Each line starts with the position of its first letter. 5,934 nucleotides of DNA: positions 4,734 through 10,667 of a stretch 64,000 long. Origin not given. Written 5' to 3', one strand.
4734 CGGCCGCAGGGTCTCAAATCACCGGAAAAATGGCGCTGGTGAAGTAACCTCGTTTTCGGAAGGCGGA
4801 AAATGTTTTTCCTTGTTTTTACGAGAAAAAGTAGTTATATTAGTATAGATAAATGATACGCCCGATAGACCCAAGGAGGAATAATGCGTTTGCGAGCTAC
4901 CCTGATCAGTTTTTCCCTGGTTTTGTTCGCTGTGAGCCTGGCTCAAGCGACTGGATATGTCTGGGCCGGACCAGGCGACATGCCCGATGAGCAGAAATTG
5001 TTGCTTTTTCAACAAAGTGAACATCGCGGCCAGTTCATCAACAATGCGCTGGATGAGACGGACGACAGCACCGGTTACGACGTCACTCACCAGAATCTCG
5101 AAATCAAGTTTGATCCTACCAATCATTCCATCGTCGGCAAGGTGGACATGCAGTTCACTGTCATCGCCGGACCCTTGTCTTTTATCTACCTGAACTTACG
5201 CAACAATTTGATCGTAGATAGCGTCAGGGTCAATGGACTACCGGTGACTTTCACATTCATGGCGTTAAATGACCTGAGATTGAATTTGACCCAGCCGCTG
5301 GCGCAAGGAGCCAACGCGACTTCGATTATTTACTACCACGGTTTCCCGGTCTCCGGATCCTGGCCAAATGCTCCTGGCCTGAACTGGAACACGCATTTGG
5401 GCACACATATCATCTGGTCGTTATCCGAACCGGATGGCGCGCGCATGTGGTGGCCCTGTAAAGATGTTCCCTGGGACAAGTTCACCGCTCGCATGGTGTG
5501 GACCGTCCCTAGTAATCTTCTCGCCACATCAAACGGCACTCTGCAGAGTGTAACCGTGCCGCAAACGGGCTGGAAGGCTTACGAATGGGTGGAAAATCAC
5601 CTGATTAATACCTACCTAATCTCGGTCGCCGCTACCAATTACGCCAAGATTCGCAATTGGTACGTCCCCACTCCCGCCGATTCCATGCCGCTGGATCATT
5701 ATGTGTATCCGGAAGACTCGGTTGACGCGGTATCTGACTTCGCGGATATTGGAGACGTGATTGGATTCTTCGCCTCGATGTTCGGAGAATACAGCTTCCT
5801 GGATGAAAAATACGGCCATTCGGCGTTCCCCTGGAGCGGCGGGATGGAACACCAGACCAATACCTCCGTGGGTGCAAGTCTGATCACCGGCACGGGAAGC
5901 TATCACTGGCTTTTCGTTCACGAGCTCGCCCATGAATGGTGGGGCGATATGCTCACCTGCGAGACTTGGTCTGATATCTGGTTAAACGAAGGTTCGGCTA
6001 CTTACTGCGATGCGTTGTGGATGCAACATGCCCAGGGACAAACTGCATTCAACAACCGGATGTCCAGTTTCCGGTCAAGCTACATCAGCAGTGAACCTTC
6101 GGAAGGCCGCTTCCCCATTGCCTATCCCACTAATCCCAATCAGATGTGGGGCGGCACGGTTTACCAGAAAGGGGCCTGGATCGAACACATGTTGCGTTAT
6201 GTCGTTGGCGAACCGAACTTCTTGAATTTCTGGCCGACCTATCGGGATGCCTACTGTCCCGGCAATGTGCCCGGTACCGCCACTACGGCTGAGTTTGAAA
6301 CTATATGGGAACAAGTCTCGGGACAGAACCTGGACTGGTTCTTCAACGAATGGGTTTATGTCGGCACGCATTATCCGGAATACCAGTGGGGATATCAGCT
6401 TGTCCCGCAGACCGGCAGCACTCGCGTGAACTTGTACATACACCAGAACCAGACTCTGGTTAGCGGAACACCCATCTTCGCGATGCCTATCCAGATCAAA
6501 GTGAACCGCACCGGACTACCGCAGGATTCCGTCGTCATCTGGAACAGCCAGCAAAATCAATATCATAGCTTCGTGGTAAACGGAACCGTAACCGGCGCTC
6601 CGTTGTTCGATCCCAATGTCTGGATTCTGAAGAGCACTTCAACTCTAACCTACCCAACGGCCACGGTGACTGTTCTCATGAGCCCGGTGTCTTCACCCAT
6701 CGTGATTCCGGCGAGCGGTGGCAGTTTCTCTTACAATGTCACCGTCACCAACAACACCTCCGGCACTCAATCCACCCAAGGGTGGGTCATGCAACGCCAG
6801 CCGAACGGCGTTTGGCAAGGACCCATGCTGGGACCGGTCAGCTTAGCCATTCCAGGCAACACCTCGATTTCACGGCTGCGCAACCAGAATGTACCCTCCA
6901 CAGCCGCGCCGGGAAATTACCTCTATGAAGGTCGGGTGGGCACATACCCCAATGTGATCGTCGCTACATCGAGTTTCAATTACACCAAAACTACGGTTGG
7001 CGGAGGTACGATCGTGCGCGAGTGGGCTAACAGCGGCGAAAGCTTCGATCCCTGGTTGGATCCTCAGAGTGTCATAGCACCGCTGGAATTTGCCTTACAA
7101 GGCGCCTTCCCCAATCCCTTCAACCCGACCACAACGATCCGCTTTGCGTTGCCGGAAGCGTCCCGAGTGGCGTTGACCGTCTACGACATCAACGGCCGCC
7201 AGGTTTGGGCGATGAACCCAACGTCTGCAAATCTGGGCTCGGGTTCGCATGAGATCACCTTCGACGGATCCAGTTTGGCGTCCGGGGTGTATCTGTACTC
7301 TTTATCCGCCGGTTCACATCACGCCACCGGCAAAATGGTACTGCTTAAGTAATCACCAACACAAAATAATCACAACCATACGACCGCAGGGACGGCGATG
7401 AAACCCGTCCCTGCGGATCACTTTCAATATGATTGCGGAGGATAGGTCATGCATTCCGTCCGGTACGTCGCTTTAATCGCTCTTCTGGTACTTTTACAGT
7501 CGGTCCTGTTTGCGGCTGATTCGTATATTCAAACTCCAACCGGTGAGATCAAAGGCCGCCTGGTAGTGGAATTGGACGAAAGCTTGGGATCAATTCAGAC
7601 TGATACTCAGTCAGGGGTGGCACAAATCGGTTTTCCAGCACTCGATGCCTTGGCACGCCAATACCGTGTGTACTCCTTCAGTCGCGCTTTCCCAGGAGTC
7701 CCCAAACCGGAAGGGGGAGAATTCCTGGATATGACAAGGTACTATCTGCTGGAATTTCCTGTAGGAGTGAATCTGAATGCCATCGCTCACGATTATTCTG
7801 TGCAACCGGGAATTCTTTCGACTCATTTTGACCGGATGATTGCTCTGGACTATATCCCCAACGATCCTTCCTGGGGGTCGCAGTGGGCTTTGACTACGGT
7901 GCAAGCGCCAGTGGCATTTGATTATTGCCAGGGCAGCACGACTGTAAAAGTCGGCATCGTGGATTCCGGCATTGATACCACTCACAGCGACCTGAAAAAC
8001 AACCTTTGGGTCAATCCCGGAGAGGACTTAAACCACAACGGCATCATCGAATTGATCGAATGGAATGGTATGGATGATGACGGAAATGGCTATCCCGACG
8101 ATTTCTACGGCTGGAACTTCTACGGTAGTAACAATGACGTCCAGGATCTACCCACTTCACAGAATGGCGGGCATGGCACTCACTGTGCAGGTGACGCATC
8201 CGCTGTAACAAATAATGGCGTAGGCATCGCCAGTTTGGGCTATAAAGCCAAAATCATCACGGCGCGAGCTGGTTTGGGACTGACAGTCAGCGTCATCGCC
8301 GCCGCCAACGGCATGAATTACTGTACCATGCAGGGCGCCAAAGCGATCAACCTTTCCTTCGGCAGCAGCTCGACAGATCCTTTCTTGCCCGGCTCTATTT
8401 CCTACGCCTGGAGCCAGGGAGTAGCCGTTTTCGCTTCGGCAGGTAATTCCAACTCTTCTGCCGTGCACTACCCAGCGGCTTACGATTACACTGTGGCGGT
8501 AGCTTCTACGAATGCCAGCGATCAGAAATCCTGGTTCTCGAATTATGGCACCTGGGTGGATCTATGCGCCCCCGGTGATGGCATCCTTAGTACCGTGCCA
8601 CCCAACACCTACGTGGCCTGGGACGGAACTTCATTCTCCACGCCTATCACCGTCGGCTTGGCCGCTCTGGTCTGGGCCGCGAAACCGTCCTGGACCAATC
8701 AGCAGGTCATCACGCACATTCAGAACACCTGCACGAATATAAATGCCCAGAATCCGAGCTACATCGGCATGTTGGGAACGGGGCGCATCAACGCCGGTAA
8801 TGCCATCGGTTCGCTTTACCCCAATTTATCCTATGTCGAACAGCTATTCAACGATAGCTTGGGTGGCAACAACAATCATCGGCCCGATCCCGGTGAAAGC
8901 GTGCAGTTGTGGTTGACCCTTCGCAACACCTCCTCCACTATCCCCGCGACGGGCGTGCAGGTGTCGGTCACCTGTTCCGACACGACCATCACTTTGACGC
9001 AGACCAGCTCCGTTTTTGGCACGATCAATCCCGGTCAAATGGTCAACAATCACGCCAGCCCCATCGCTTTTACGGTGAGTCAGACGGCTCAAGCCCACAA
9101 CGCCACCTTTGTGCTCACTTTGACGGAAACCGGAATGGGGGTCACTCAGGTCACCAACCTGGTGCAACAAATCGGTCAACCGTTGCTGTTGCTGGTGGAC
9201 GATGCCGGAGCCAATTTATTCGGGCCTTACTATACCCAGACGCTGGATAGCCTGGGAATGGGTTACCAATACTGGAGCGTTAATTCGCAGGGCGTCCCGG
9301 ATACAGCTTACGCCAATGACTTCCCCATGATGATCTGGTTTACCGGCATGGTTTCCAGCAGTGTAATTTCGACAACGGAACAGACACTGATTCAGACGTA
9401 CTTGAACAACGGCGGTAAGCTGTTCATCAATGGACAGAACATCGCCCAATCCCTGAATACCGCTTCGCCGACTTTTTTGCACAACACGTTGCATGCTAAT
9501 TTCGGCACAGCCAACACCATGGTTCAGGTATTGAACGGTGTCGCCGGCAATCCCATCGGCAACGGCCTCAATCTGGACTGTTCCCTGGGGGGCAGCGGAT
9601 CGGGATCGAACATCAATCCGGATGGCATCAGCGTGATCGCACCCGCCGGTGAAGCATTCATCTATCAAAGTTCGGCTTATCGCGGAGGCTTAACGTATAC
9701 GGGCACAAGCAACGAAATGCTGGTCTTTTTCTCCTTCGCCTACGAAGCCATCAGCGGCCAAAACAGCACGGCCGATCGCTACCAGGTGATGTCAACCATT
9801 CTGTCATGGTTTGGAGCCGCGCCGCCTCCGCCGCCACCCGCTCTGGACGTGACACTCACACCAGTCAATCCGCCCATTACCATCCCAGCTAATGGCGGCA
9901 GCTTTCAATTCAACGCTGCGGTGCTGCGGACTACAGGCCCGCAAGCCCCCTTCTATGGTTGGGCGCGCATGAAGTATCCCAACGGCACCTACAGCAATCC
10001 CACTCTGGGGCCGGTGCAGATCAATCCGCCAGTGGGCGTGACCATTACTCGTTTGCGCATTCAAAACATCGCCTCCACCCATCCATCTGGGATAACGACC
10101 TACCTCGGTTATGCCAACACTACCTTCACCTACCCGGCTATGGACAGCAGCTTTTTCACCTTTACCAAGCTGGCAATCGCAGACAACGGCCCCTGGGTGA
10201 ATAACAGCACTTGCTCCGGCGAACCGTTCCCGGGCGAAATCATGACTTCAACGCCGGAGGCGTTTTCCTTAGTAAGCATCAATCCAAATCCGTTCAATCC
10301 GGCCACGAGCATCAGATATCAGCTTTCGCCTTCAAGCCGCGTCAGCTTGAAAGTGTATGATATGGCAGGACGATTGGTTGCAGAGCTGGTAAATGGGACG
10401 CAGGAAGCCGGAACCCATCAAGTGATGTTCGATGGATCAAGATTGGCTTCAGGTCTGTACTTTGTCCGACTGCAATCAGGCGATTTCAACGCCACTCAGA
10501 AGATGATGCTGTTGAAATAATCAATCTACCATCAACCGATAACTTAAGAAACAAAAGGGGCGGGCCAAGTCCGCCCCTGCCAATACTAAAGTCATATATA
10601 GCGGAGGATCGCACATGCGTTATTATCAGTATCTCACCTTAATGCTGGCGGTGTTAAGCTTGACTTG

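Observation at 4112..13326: Conserved unnamed ~105-aa module immediately upstream of the T9SS CTD in six unrelated cargo proteins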

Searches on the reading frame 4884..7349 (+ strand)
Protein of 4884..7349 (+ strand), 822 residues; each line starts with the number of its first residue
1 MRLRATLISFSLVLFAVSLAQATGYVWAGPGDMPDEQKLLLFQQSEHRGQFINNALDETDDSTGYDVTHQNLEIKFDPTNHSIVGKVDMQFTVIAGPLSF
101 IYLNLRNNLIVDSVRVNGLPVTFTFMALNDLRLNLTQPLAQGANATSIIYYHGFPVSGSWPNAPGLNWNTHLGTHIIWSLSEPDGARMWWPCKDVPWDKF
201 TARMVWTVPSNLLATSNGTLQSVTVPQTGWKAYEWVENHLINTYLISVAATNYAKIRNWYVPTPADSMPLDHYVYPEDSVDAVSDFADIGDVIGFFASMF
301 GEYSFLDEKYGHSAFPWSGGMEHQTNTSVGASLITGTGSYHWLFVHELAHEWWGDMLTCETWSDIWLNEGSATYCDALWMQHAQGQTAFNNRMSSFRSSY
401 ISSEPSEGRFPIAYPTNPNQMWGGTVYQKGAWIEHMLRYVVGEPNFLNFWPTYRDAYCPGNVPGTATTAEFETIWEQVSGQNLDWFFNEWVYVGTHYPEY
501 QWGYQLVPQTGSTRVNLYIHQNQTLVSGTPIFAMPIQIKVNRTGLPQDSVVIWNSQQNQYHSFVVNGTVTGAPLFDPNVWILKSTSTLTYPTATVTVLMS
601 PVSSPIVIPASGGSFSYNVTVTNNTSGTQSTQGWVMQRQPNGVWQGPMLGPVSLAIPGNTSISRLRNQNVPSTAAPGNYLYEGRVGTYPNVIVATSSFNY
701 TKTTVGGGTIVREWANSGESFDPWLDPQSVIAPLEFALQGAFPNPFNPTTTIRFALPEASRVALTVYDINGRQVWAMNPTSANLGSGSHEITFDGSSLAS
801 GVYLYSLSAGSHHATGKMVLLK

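Call 9: search_protein_families(library=pfam, proteins=[window:4884-7349:+], max_evalue=0.1)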
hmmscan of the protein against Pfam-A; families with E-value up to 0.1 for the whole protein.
window:4884-7349:+ (822 aa): 4 families
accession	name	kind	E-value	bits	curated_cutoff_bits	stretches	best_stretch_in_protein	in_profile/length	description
PF01433.26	Peptidase_M1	-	2.8e-24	86.4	27.7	1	343-490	70-218/218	Peptidase family M1 domain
PF17900.6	Peptidase_M1_N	-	1.9e-10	41.6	25.8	1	68-245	3-186/186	Peptidase M1 N-terminal domain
PF18962.6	Por_Secre_tail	-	2.8e-10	40.8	27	1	742-819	2-74/75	Secretion system C-terminal sorting domain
PF13860.13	FlgD_ig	-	0.01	16.3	27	1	751-810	13-76/79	FlgD Ig-like domain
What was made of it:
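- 6993..7349 (+): 38-aa linker (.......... motif) plus type-A CTD of the M1 cargo. PF18962 at aa 742-819 (call 9).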

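Call 10: search_protein_families(library=ncbifam, proteins=[window:4884-7349:+], max_evalue=0.1)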
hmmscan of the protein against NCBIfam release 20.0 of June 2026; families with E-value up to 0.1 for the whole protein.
window:4884-7349:+ (822 aa): 7 families
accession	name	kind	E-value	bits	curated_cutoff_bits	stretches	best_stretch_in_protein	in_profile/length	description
TIGR02411.1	leuko_A4_hydro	equivalog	2.4e-18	66.2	761.7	1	66-386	12-324/600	leukotriene-A(4) hydrolase/aminopeptidase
TIGR02412.1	pepN_strep_liv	equivalog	1.8e-15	56.4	591.2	1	173-492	116-440/832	aminopeptidase N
TIGR02414.1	pepN_proteo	equivalog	1.8e-09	36.3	718.2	1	345-520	290-464/868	aminopeptidase N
TIGR04183.1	Por_Secre_tail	domain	3.7e-09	36.4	23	1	742-819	2-70/72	T9SS type A sorting domain-containing protein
NF052323.1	T9SSA_dep_M6i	equivalog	1.9e-08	32.7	600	1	742-813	961-1030/1043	T9SS-dependent M6-like inactivated metalloprotease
NF038113.1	T9SSA_dep_M36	equivalog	1.5e-07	30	885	1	741-819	795-867/869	T9SS-dependent M36 family metallopeptidase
NF033707.1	T9SS_sortase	equivalog_domain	1.5e-05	22.9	420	1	741-812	1001-1080/1095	type IX secretion system sortase PorU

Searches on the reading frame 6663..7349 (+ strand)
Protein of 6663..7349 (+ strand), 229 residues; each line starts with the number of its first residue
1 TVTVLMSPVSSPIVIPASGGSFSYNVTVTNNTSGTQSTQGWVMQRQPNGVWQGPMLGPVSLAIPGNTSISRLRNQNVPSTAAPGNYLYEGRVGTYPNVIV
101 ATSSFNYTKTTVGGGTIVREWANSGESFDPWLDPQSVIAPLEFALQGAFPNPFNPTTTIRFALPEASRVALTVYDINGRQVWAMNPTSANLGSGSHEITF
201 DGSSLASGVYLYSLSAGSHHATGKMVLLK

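Call 64: predict_structure(alignment_id=A6)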
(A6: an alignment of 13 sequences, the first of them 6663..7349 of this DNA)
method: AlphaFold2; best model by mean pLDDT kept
length: 229 residues; sequences in the alignment: 13
mean_pLDDT: 82.7   pTM: 0.52
mean pLDDT of the five models: 82.7, 80.0, 79.0, 78.5, 74.9
residues with pLDDT >= 90: 98; 70-90: 96; 50-70: 15; < 50: 20
segments of 3 or more residues with pLDDT < 50: 113-119, 126-138
pLDDT, mean of each block of 10 residues (from residue 1): 95 90 93 91 88 82 88 86 92 88 94 49 50 40 82 87 84 95 76 84 92 90 88
secondary structure, 60 per line:
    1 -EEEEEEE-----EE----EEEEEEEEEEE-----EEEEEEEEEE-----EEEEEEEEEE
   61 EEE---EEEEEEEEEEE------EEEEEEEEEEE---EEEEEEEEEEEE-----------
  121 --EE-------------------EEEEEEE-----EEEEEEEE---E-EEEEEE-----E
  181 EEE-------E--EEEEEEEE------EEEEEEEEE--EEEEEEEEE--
elements in order: E2-8 E20-30 E36-45 E51-63 E67-77 E84-94 E98-109 E144-150 E156-163 E169-174 E180-183 E194-201 E208-216 E219-227
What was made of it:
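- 6993..7349 (+): Linker predicted disordered, pLDDT 40-50 (call 64).
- The linker is predicted disordered, and pTM 0.52 indicates no fixed orientation between the domains (call 64).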

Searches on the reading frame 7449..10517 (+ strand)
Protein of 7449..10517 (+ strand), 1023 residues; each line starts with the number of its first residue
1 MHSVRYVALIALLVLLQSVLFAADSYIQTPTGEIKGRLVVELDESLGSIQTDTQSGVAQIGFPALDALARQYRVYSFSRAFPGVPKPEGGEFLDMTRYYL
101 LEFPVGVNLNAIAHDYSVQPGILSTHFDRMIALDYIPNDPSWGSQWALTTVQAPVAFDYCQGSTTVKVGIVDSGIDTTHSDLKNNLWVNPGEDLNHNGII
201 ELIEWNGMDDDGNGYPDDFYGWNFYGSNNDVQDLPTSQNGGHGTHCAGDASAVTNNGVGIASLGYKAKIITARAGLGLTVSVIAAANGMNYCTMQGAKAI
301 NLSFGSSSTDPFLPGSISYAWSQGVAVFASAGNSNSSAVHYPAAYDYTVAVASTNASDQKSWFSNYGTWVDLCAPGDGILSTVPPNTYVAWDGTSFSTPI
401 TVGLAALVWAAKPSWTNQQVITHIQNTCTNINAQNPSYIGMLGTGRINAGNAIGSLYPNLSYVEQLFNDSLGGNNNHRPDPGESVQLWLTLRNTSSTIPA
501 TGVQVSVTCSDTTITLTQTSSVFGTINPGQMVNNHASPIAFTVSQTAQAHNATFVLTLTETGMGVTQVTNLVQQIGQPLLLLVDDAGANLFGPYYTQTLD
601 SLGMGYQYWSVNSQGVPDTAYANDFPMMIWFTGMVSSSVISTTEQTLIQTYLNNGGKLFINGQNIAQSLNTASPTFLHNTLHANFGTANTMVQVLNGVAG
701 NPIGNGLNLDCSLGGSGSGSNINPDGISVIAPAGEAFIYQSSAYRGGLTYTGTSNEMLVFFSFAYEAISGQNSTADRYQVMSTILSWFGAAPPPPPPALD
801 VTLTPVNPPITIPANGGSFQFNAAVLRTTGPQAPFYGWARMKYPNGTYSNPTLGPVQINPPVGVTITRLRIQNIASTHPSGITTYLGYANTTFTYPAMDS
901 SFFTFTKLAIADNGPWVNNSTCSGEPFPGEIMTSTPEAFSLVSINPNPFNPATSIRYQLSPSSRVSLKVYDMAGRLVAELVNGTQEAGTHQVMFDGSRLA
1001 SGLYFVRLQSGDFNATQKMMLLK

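Call 9: search_protein_families(library=pfam, proteins=[window:7449-10517:+], max_evalue=0.1)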
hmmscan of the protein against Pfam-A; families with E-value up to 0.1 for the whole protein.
window:7449-10517:+ (1023 aa): 5 families
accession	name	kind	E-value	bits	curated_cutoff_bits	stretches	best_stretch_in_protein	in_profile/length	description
PF00082.27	Peptidase_S8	-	1.2e-41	143.3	21.8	1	165-434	3-279/288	Subtilase family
PF18962.6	Por_Secre_tail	-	1.9e-10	41.3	27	1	944-1020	1-74/75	Secretion system C-terminal sorting domain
PF13860.13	FlgD_ig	-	1.6e-06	28.5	27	1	959-1009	19-74/79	FlgD Ig-like domain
PF13585.12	CHU_C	-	0.032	14.8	27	0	941-1015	6-78/86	CHU_C Type IX secretion signal domain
PF16361.10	Peptidase_S8_N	-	0.073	14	30.5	0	38-88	3-55/142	N-terminal of Subtilase family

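Call 10: search_protein_families(library=ncbifam, proteins=[window:7449-10517:+], max_evalue=0.1)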
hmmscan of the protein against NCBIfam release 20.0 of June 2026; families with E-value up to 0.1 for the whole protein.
window:7449-10517:+ (1023 aa): 11 families
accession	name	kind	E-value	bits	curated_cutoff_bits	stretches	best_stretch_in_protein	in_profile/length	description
TIGR03921.1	T7SS_mycosin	equivalog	2e-37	129.1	278.75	1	239-456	49-288/353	type VII secretion-associated serine protease mycosin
NF033595.1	denti_PrtP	equivalog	3e-31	108.7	300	2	294-454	336-503/606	dentilisin complex serine proteinase subunit PrtP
TIGR03895.1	protease_PatA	subfamily_domain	8.6e-14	51.2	421.05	1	279-464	40-236/606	PatA/PatG family cyanobactin maturation protease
NF049966.1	QH_SP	equivalog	2e-12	47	165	1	278-430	69-213/219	subtilisin-like serine protease QhpE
TIGR04183.1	Por_Secre_tail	domain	3.1e-11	43.1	23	1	945-1020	2-70/72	T9SS type A sorting domain-containing protein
NF052323.1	T9SSA_dep_M6i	equivalog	2.2e-09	35.8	600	1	946-1014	962-1030/1043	T9SS-dependent M6-like inactivated metalloprotease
NF038113.1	T9SSA_dep_M36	equivalog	1.5e-08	33.3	885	1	942-1021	793-868/869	T9SS-dependent M36 family metallopeptidase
NF051851.1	AtpSerPepEprS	equivalog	8.8e-06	24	1700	0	143-184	46-87/988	autotransporter serine peptidase EprS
NF005176.1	PRK06655.1-1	equivalog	0.00071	19.5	230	1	961-1009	95-148/197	flagellar hook assembly protein FlgD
NF042956.1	IteS_antiphage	equivalog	0.0067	14.7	900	1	376-411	476-511/747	S8 family anti-phage peptidase IteS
TIGR03900.1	prc_long_Delta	hypoth_equivalog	0.066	11.1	660.95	1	458-566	665-770/973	MXAN_5808 family serine peptidase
